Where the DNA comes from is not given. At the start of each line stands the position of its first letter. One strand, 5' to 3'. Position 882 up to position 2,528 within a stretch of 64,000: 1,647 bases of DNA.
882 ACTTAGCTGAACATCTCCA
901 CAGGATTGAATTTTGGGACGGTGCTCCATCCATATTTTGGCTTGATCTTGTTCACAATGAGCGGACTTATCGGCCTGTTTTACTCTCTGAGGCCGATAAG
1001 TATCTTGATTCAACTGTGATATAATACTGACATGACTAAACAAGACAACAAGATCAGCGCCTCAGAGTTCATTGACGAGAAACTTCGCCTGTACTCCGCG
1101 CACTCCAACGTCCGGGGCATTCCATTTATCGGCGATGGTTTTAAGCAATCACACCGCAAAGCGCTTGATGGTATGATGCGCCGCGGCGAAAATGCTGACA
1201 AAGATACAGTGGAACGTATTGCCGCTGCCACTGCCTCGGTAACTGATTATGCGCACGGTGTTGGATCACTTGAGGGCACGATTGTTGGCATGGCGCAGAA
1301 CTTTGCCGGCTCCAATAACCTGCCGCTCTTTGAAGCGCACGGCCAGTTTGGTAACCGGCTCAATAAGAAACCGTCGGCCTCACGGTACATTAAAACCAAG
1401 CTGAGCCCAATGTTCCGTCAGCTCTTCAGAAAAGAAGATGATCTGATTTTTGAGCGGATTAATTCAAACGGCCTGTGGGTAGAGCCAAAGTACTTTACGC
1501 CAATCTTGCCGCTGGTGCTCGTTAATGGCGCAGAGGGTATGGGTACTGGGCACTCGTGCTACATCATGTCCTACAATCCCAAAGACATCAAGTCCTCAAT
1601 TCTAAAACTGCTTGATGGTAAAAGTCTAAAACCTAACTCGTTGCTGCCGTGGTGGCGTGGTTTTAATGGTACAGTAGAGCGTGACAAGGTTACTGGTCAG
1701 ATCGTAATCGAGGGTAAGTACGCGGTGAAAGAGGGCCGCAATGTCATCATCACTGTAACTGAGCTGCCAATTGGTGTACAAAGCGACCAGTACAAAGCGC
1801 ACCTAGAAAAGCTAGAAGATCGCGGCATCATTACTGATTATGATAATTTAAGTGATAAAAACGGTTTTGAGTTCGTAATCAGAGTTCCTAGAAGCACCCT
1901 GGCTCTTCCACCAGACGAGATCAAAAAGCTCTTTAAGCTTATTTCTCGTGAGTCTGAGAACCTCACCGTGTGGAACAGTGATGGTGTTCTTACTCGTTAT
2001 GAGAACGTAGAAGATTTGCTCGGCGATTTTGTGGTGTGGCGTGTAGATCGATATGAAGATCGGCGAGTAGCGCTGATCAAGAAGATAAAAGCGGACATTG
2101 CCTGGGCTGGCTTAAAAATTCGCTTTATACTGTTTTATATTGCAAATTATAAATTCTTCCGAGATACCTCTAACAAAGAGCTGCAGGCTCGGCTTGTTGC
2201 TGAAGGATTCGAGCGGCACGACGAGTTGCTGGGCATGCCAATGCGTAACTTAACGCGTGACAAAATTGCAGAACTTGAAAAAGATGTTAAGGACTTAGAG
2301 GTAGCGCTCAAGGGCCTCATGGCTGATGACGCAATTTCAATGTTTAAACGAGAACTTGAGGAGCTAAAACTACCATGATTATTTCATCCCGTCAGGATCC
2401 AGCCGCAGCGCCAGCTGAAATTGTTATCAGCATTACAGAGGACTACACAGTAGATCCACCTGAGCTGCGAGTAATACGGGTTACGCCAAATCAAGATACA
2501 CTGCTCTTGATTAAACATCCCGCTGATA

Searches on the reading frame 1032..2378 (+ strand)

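Call 13: search_protein_families(library=phrogs, proteins=[window:1032-2378:+])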
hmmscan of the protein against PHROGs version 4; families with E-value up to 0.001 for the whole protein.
window:1032-2378:+ (448 aa): 3 families
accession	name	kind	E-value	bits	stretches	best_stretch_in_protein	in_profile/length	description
phrog_551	-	DNA, RNA and nucleotide metabolism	2.4e-122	410.8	1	4-446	6-450/701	DNA topoisomerase II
phrog_28877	-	DNA, RNA and nucleotide metabolism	2.2e-09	36.5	1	21-189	699-868/1441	DNA topoisomerase II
phrog_20354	-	DNA, RNA and nucleotide metabolism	3.9e-05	25.1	1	21-131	20-129/142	DNA topoisomerase II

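Call 14: search_protein_families(library=pfam, proteins=[window:1032-2378:+])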
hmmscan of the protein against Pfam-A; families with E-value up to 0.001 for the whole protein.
window:1032-2378:+ (448 aa): 1 family
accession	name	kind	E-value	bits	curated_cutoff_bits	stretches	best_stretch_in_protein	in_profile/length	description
PF00521.26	DNA_topoisoIV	-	2.8e-75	254.3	31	1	28-430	1-414/432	DNA gyrase/topoisomerase IV, subunit A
